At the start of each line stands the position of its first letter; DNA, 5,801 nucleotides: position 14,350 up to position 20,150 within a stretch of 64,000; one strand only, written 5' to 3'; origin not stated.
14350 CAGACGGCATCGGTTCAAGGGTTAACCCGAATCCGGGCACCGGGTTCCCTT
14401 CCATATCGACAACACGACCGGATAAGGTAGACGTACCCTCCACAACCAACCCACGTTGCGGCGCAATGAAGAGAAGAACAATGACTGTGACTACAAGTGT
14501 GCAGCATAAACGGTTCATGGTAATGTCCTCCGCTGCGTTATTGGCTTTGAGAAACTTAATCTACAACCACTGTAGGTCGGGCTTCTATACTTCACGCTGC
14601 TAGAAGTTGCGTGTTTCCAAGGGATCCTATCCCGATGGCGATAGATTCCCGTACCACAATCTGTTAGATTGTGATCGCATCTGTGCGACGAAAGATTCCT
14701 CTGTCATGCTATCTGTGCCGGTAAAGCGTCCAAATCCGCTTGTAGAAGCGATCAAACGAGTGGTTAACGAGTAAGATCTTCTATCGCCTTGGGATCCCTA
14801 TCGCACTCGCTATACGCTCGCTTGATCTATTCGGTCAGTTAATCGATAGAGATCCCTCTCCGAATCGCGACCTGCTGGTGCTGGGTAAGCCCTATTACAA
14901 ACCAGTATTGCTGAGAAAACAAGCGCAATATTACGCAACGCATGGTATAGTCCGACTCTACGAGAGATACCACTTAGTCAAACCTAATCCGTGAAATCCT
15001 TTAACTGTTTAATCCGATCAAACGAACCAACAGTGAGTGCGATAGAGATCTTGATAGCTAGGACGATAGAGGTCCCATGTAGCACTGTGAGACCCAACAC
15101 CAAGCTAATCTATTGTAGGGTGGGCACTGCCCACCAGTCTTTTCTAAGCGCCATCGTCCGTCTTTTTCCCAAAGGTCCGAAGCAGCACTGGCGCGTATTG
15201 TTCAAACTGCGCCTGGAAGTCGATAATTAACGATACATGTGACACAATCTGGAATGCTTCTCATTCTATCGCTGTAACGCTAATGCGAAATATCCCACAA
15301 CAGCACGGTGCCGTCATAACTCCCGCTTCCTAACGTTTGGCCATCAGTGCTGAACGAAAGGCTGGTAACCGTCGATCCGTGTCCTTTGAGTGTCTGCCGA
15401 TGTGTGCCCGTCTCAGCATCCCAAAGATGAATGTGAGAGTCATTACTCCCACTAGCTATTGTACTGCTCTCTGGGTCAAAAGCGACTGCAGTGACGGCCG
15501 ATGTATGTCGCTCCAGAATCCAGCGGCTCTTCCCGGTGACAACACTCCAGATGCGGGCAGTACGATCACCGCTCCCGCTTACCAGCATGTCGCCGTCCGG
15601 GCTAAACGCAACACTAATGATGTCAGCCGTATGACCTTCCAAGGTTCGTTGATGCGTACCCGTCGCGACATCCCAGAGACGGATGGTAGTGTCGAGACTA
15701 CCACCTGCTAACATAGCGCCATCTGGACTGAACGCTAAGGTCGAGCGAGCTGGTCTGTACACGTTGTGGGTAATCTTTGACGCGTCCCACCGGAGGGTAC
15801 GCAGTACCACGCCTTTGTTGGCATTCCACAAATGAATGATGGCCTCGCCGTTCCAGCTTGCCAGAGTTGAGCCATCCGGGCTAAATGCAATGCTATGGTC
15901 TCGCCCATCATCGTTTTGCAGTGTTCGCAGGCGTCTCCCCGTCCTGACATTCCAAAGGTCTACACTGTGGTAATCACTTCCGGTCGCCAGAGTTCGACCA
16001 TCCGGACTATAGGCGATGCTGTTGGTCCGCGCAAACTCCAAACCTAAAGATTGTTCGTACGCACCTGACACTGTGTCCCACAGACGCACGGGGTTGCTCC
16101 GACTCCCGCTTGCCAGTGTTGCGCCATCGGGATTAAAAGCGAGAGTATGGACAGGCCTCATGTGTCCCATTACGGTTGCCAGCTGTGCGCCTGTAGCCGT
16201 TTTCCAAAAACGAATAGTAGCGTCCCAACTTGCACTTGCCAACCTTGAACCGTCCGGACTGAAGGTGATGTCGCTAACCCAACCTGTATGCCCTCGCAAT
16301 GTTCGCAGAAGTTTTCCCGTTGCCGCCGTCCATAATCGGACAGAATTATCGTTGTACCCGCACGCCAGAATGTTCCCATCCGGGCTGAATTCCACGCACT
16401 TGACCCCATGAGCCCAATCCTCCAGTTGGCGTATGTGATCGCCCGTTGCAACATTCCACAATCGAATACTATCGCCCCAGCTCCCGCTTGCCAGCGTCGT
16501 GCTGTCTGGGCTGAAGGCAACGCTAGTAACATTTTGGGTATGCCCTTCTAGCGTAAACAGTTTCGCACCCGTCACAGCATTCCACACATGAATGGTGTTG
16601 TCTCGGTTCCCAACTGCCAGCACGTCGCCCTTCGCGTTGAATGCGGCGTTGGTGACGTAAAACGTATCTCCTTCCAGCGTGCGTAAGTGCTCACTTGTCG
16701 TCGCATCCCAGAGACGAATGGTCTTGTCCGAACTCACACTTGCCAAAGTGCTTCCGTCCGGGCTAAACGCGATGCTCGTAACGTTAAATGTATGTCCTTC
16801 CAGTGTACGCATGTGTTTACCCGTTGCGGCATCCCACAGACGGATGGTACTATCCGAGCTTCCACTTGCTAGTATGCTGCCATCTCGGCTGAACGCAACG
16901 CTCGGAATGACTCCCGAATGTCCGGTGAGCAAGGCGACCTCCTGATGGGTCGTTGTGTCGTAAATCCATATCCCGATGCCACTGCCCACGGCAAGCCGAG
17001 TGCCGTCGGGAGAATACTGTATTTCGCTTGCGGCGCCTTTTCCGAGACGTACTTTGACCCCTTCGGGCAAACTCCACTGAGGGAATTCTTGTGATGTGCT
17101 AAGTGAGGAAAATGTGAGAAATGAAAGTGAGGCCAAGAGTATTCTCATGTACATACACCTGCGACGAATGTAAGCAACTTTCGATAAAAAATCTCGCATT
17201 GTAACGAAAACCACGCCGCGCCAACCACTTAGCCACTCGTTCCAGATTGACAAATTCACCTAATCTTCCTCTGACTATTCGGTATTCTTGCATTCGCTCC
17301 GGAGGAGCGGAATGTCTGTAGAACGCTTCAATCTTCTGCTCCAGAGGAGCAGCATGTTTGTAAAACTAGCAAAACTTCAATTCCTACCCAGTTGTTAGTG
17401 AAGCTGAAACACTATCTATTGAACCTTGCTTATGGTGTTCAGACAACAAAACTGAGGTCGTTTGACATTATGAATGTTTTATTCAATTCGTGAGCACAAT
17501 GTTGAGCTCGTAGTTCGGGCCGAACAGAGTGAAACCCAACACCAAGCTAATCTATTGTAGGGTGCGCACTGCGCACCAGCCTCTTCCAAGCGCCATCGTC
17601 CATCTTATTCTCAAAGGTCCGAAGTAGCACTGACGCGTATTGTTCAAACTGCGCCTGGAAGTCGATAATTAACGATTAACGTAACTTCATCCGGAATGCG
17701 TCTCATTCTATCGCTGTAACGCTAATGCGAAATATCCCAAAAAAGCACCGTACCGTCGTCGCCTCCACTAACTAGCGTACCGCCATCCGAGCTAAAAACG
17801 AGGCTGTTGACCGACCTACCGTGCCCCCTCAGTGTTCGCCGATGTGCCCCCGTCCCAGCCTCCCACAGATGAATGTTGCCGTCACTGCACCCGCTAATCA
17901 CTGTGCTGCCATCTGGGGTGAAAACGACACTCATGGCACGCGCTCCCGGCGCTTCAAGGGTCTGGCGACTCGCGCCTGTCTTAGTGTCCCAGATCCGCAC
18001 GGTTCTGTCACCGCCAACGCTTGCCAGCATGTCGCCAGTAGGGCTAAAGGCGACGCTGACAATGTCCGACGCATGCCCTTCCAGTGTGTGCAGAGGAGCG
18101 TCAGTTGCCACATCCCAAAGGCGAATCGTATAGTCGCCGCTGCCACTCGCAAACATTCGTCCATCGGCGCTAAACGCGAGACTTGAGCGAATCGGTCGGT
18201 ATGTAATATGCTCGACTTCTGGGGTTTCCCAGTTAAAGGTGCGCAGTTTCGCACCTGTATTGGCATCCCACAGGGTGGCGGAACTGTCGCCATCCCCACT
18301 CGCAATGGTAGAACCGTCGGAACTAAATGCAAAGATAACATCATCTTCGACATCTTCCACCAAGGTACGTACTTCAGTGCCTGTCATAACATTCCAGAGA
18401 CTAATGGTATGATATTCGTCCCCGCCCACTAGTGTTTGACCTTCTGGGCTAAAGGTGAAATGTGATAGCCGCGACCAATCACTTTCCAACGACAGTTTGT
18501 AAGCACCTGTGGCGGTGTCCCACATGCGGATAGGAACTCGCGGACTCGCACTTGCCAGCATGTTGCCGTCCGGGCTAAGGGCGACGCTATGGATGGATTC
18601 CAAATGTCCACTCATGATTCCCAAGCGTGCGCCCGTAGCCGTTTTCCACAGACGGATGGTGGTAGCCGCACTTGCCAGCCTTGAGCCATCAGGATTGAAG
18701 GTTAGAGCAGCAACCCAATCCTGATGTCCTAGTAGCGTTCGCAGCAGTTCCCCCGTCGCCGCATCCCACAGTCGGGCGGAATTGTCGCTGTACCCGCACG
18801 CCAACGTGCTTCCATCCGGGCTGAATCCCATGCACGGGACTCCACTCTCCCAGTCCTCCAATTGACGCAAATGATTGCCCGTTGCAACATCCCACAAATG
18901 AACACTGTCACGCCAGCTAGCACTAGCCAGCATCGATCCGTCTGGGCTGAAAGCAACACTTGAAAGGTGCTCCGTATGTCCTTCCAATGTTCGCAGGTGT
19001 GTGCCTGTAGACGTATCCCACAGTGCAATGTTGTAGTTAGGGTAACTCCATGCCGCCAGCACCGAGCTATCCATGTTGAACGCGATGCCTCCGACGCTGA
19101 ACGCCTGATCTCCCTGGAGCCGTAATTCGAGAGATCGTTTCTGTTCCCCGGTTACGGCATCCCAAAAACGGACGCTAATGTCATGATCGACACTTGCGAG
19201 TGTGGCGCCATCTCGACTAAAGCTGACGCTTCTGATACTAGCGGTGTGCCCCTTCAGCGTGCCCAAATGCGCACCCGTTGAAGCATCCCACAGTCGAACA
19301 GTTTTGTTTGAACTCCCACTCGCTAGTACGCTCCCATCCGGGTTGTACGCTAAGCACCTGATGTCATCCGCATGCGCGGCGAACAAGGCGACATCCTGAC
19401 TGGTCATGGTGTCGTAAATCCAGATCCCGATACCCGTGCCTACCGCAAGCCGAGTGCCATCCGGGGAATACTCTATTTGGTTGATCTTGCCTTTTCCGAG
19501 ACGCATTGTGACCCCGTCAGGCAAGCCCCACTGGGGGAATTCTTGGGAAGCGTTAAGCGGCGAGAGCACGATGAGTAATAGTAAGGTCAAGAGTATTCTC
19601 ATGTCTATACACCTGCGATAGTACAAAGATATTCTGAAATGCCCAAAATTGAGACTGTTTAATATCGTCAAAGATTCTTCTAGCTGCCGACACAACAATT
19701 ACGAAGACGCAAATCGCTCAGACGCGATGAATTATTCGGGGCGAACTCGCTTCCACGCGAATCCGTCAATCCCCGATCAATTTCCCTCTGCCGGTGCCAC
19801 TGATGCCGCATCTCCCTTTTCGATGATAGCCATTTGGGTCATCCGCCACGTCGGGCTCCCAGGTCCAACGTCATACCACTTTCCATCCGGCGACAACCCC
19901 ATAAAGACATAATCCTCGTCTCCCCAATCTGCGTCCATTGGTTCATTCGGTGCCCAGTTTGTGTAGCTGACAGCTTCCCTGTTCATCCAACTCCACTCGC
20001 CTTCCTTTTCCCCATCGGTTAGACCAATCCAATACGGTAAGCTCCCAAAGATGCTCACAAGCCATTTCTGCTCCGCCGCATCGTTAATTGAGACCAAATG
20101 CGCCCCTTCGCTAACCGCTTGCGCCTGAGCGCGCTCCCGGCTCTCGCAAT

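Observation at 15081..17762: Conserved 3' block of the WD40 paralogs carries a palindrome with a compensatory stem mutation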

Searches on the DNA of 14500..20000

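Call 12: search_rna_families(source=window, start=14500, end=20000, threshold=evalue, max_evalue=1)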
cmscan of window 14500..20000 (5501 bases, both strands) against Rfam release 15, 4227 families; matches with E-value up to 1: 0.
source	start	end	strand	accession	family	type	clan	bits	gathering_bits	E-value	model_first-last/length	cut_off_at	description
